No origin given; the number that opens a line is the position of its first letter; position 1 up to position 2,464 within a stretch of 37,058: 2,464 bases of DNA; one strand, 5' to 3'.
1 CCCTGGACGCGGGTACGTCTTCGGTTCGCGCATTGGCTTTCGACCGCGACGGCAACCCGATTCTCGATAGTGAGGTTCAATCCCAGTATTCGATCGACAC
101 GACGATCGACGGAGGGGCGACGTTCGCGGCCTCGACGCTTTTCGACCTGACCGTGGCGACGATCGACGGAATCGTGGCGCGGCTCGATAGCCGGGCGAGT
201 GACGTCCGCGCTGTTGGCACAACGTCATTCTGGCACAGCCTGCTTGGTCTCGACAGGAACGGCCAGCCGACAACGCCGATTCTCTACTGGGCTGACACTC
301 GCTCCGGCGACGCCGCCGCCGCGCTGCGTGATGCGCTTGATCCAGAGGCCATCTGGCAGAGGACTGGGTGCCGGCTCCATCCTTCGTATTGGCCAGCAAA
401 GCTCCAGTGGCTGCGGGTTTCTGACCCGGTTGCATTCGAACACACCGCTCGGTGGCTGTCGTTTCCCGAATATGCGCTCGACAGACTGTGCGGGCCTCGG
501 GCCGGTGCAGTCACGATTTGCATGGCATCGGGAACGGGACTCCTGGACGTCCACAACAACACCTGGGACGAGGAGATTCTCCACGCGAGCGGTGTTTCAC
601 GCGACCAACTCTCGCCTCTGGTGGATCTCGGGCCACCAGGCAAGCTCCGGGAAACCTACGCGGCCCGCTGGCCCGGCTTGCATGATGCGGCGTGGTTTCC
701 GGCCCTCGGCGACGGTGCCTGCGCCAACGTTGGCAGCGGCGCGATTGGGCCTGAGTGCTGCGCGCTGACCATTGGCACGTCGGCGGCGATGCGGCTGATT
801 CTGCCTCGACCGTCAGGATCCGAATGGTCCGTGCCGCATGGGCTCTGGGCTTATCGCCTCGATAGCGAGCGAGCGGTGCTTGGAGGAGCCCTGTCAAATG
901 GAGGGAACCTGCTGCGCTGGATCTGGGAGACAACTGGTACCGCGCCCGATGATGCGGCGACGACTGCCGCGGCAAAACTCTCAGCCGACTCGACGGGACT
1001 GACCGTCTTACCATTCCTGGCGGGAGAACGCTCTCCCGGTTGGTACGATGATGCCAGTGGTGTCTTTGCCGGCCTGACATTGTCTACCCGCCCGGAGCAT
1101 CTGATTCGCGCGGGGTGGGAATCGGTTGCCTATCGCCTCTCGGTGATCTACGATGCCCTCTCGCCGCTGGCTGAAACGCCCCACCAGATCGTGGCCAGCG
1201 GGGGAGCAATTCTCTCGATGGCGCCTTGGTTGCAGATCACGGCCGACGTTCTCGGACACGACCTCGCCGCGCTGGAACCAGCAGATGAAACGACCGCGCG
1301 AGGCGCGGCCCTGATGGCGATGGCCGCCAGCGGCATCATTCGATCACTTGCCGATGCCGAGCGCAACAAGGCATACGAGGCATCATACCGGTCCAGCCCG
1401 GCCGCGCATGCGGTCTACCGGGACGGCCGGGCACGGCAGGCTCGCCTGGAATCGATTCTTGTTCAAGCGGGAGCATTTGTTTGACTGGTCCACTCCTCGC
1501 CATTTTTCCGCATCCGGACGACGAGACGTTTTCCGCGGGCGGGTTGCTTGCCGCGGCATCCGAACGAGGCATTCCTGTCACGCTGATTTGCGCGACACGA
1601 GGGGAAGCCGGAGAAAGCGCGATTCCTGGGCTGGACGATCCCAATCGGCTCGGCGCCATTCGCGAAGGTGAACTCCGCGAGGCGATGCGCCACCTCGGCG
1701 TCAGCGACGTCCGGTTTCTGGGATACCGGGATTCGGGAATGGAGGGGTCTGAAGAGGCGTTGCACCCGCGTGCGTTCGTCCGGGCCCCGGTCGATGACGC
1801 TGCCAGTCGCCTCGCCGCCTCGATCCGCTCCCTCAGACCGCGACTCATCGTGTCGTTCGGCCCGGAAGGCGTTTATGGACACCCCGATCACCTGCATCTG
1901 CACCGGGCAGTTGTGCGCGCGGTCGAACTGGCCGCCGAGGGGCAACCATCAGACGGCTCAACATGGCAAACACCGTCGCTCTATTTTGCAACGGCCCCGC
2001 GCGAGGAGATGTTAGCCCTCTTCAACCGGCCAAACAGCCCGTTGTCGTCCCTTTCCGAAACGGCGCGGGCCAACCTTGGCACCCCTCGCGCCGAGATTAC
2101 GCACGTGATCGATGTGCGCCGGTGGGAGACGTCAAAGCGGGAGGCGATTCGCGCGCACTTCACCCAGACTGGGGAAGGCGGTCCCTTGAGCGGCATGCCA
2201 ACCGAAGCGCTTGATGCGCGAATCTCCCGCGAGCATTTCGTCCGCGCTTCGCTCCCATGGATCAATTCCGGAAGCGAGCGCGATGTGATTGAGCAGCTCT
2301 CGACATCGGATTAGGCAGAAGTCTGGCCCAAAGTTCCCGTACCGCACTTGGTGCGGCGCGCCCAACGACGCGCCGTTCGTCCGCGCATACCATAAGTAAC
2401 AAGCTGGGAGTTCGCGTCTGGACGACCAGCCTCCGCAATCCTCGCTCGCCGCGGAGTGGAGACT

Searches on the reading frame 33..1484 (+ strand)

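Call 28: search_protein_families(library=pfam, proteins=[window:33-1484:+], max_evalue=0.00001)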
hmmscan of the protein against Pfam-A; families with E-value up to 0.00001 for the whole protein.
window:33-1484:+ (483 aa): 2 families
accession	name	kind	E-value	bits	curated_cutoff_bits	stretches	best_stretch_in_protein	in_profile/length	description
PF02782.22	FGGY_C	-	1.4e-29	103.7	27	1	244-432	2-197/198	FGGY family of carbohydrate kinases, C-terminal domain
PF00370.27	FGGY_N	-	6.7e-25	88.5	28.8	1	3-213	17-224/245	FGGY family of carbohydrate kinases, N-terminal domain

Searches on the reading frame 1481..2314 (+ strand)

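Call 28: search_protein_families(library=pfam, proteins=[window:1481-2314:+], max_evalue=0.00001)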
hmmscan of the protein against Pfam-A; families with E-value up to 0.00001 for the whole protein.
window:1481-2314:+ (277 aa): 1 family
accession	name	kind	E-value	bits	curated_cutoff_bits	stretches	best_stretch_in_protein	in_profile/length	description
PF02585.22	PIG-L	-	1.2e-33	116.8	28.2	1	6-147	1-128/129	GlcNAc-PI de-N-acetylase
